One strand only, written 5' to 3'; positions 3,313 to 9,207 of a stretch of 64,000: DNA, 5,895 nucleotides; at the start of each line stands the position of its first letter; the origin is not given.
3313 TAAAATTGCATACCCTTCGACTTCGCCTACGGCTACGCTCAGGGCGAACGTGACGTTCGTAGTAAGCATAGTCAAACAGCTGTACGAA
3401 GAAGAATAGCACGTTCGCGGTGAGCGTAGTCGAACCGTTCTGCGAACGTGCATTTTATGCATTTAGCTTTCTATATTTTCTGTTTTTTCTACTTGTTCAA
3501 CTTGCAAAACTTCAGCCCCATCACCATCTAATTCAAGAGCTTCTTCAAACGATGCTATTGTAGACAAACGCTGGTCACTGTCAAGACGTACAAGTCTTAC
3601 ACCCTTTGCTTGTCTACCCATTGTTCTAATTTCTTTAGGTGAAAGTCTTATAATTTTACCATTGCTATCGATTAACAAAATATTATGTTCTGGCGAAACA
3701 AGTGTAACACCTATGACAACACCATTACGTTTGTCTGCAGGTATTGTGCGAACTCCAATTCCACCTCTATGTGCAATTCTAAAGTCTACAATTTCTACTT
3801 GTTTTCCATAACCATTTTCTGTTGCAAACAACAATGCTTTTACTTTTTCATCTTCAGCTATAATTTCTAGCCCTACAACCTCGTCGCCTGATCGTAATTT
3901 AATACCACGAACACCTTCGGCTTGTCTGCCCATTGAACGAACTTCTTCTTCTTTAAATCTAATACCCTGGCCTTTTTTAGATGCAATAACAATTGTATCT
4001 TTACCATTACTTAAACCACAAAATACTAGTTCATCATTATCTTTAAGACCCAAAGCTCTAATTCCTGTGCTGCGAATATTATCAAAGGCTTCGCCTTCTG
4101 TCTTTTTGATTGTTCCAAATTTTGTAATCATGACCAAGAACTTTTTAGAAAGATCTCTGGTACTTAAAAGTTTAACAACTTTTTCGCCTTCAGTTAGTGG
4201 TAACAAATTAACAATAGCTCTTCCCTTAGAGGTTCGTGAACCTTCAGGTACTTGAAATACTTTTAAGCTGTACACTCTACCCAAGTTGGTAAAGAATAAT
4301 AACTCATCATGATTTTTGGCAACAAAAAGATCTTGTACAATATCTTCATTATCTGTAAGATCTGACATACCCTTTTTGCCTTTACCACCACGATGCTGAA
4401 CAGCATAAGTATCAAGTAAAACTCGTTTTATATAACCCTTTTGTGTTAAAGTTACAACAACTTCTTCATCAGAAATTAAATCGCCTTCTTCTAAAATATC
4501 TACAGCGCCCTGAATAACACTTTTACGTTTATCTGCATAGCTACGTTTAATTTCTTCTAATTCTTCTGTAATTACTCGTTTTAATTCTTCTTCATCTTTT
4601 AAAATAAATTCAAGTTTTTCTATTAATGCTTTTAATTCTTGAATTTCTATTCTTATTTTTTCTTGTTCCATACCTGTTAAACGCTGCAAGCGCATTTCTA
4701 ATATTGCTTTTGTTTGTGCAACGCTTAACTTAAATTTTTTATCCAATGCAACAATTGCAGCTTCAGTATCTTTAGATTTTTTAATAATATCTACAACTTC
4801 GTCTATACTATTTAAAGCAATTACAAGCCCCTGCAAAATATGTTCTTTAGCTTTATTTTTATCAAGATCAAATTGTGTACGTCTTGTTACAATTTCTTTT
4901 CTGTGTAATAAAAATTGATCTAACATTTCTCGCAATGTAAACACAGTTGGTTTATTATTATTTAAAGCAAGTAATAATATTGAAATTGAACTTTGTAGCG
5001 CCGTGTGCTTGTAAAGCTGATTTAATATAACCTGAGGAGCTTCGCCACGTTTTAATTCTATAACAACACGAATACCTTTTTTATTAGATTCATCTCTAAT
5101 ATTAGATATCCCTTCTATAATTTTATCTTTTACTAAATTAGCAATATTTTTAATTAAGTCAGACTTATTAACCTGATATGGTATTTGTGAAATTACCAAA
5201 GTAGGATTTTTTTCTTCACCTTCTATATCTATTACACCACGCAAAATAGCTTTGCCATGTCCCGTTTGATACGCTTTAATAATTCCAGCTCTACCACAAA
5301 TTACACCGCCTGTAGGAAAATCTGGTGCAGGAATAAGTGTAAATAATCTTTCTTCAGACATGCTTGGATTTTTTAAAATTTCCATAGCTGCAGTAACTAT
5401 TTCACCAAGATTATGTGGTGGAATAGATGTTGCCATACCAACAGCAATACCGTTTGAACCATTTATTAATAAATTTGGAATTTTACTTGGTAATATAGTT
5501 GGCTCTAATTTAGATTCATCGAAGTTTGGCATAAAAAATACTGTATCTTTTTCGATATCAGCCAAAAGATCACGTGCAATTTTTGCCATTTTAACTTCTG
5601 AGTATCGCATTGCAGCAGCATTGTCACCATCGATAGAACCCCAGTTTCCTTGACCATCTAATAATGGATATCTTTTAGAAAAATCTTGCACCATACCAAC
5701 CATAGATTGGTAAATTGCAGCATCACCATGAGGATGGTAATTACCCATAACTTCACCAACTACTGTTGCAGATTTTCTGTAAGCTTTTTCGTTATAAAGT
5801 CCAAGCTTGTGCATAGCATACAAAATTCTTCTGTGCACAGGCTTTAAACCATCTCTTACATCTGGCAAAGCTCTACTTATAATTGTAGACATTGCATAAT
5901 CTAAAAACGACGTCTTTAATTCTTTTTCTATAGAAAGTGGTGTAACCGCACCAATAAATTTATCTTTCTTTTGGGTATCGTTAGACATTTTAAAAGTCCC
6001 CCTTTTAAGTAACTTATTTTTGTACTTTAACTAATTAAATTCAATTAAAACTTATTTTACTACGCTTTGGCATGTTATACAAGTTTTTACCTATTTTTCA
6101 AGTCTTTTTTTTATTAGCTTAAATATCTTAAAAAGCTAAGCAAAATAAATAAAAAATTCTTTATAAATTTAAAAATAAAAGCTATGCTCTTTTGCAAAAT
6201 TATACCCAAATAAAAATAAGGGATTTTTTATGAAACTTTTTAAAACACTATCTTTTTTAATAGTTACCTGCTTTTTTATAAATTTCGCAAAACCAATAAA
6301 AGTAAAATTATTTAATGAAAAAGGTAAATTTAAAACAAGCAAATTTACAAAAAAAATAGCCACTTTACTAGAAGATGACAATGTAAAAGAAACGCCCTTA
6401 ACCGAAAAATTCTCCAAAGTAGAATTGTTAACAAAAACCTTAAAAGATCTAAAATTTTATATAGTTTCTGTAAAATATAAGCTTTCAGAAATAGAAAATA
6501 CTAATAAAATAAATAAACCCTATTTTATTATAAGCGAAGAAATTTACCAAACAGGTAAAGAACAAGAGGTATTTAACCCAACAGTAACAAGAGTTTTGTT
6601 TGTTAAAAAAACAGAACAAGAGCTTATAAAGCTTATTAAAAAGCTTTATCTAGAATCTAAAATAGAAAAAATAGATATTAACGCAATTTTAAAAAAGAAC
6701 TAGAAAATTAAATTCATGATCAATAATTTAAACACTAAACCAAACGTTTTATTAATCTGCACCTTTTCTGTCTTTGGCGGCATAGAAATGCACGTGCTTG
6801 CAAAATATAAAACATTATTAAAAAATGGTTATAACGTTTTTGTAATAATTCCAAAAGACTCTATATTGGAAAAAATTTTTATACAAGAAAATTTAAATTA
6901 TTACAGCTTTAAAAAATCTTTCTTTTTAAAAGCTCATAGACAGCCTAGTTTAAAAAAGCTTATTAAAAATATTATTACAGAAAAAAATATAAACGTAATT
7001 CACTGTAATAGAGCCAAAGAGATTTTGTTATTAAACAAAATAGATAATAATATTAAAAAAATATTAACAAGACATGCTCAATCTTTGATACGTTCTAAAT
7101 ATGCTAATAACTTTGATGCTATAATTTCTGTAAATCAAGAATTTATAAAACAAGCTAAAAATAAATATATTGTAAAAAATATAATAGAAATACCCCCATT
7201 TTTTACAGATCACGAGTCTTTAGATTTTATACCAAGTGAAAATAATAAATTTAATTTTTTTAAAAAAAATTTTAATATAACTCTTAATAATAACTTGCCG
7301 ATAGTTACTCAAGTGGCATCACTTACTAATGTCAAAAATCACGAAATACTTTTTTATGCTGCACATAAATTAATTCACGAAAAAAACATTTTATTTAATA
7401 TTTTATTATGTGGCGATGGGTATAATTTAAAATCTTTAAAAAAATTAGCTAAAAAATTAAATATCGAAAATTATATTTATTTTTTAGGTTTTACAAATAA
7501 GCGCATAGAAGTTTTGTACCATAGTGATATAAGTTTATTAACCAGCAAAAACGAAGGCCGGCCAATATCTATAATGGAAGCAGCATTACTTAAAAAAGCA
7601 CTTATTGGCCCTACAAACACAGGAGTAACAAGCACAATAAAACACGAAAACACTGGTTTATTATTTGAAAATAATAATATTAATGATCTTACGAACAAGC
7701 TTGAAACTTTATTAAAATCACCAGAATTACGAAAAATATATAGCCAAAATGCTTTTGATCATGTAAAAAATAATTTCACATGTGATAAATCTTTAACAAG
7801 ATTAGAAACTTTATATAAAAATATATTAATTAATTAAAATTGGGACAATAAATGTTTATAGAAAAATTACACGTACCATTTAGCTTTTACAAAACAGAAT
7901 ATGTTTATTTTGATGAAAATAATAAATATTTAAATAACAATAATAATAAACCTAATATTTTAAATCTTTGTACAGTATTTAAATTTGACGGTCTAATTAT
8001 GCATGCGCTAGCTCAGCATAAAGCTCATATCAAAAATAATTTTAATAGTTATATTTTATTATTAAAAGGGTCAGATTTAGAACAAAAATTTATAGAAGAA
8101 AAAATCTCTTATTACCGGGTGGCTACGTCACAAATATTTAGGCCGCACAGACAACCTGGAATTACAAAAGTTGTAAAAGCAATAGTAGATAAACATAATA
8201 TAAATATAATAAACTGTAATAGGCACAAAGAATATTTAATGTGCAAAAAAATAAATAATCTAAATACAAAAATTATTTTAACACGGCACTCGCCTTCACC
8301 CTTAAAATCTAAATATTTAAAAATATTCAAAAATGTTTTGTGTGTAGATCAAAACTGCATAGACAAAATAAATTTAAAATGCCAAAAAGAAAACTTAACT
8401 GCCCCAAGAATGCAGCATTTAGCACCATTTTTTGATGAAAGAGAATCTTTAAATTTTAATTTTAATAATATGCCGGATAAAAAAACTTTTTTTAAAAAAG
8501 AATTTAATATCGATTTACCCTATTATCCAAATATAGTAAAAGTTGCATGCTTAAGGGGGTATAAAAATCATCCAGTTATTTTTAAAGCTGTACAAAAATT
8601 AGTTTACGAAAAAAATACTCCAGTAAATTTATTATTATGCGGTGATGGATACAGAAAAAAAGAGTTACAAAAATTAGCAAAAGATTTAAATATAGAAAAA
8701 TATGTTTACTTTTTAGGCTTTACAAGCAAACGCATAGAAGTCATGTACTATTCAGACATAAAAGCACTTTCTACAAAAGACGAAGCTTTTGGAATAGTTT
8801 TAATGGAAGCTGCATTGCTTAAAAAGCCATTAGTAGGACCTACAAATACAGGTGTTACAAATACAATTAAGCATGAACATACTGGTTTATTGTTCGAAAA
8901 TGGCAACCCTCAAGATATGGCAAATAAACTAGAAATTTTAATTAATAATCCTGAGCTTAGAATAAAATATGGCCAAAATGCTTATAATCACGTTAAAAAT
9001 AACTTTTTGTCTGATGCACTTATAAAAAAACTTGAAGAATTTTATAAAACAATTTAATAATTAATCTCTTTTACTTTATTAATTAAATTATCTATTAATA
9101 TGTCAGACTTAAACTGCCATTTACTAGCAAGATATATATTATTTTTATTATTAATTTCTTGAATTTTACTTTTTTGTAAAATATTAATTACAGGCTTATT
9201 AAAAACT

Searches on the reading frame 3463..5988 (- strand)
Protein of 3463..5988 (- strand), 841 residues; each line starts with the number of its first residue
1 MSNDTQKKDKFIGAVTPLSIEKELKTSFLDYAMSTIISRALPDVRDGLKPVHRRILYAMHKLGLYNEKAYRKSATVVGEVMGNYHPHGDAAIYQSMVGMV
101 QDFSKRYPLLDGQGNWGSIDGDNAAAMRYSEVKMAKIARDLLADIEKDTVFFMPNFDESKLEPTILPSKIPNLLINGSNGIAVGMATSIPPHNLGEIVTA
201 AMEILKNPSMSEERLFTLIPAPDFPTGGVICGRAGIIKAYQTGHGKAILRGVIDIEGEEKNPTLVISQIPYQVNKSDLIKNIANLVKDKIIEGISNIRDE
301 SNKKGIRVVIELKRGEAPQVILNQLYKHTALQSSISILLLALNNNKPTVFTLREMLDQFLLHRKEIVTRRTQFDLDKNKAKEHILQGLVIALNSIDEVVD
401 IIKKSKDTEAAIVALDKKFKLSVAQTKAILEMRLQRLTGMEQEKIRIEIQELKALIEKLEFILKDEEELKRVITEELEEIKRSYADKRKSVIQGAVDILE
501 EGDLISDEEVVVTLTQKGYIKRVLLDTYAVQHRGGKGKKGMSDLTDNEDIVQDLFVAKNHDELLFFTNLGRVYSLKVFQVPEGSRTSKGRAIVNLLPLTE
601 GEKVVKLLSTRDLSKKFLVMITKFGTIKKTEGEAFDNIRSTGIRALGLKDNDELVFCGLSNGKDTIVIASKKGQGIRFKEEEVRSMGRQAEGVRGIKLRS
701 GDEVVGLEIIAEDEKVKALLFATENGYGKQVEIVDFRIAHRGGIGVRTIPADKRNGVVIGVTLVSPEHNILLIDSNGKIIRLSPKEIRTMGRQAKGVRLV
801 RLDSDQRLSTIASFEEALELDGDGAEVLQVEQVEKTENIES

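Call 13: search_protein_families(library=pfam, proteins=[window:3463-5988:-], max_evalue=0.00001)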
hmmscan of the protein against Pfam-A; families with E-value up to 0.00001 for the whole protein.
window:3463-5988:- (841 aa): 2 families
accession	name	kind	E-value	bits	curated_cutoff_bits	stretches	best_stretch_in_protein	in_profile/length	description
PF00521.26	DNA_topoisoIV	-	5.3e-160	533.4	31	1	39-478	1-432/432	DNA gyrase/topoisomerase IV, subunit A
PF03989.18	DNA_gyraseA_C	-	1e-64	214.2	27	6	664-710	1-47/48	DNA gyrase C-terminal domain, beta-propeller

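Call 15: find_related_loci(query=window:3463-5988:-, collection=genome_contigs, flank=1000)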
Query window:3463-5988:- (841 aa) in genome_contigs; peptide patterns used: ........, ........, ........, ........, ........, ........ (x = any residue, [..] = any of these).
162 stretches matched a pattern; 78 encode a relative of the query (tblastn E <= 1e-3); 78 distinct loci.
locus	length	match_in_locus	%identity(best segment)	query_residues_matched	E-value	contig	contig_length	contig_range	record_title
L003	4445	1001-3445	66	1-816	0e+0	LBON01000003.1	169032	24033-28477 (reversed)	MAG: candidate division TM6 bacterium GW2011_GWF2_32_72 UR26_C0003, whole genome shotgun sequence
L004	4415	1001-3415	65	14-819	0e+0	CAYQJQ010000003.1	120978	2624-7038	MAG TPA_asm: uncultured Pseudomonadota bacterium isolate SRP242652_co2_67 genome assembly, contig: NODE_184_length_12097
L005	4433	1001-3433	65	14-825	0e+0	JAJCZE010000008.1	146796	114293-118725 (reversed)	MAG: Candidatus Dependentiae bacterium isolate OFTM262 OFTM262_7, whole genome shotgun sequence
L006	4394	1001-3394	65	15-814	0e+0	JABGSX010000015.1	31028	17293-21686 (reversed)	MAG: bacterium isolate SI034_bin117 k141_674561, whole genome shotgun sequence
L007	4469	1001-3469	63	1-824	0e+0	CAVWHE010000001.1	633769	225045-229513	MAG: uncultured bacterium isolate MFD01476.bin.1.4 genome assembly, contig: contig_44094, whole genome shotgun sequence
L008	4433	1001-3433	63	1-815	0e+0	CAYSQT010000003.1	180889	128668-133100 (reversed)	MAG TPA_asm: uncultured Pseudomonadota bacterium isolate SRP193066_co2_45 genome assembly, contig: NODE_16_length_180889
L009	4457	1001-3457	63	17-819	0e+0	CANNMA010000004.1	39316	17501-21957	MAG: bacterium isolate ZH-3nov15-92 genome assembly, contig: ZH-3nov15-C743, whole genome shotgun sequence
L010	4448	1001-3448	63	17-831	0e+0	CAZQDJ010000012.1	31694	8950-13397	MAG TPA_asm: uncultured Pseudomonadota bacterium isolate SRP286056_co1_452 genome assembly, contig: NODE_1572_length_316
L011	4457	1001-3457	86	1-819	0e+0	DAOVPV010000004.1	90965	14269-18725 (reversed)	MAG TPA_asm: bacterium isolate CSMAG_1558 CSMAG_1558_k141_2092475_length_90965_cov_42.2476, whole genome shotgun sequenc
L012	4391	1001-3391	63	17-815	0e+0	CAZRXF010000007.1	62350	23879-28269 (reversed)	MAG TPA_asm: uncultured Pseudomonadota bacterium isolate SRP135725_co2_714 genome assembly, contig: k141_4066159, whole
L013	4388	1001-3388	64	17-814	0e+0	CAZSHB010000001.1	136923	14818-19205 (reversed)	MAG TPA_asm: uncultured Pseudomonadota bacterium isolate SRP219642_co6_380 genome assembly, contig: NODE_40_length_13692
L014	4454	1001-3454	63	4-816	0e+0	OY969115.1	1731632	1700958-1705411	MAG: uncultured bacterium isolate MFD01716.bin.c.1 genome assembly, chromosome: 1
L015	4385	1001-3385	65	15-814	0e+0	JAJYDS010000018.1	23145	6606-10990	MAG: bacterium isolate DBS1-1.bin112 NODE_3582_length_23145_cov_2.825180, whole genome shotgun sequence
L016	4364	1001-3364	49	20-812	0e+0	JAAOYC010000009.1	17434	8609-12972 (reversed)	Candidatus Woesearchaeota archaeon isolate DPANNHV_H2.bin.19 k83_409615, whole genome shotgun sequence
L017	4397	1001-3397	49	18-816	0e+0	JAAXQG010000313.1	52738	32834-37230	MAG: Desulfuromonadales bacterium isolate MAG-BB-08 scaffold_34, whole genome shotgun sequence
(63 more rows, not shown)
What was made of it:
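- GyrA is 63-86% identical to Dependentiae/TM6 MAGs (call 15).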

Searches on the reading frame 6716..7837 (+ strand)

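Call 54: search_protein_families(library=pfam, proteins=[window:6716-7837:+], max_evalue=0.001)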
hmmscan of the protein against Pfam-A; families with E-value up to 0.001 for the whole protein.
window:6716-7837:+ (373 aa): 4 families
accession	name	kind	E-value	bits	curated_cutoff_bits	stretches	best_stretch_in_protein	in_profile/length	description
PF00534.26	Glycos_transf_1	-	5.5e-29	101.3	26.4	1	185-347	6-170/172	Glycosyl transferases group 1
PF13692.12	Glyco_trans_1_4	-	1.9e-19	70.8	27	1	196-334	3-141/142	Glycosyl transferases group 1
PF13439.12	Glyco_transf_4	-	1.8e-07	31.7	28.5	1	20-159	1-162/170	Glycosyltransferase Family 4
PF13477.12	Glyco_trans_4_2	-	9.9e-06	26.2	23.4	1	24-131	10-118/139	Glycosyl transferase 4-like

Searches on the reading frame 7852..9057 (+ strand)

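Call 54: search_protein_families(library=pfam, proteins=[window:7852-9057:+], max_evalue=0.001)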
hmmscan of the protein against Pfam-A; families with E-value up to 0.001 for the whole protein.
window:7852-9057:+ (401 aa): 3 families
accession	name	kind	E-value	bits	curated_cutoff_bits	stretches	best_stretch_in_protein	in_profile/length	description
PF00534.26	Glycos_transf_1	-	2.2e-31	109.1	26.4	1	227-379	17-171/172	Glycosyl transferases group 1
PF13692.12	Glyco_trans_1_4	-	2.8e-21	76.7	27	1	227-366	3-142/142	Glycosyl transferases group 1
PF13524.12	Glyco_trans_1_2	-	0.00099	19.5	25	0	311-394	61-142/144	Glycosyl transferase-like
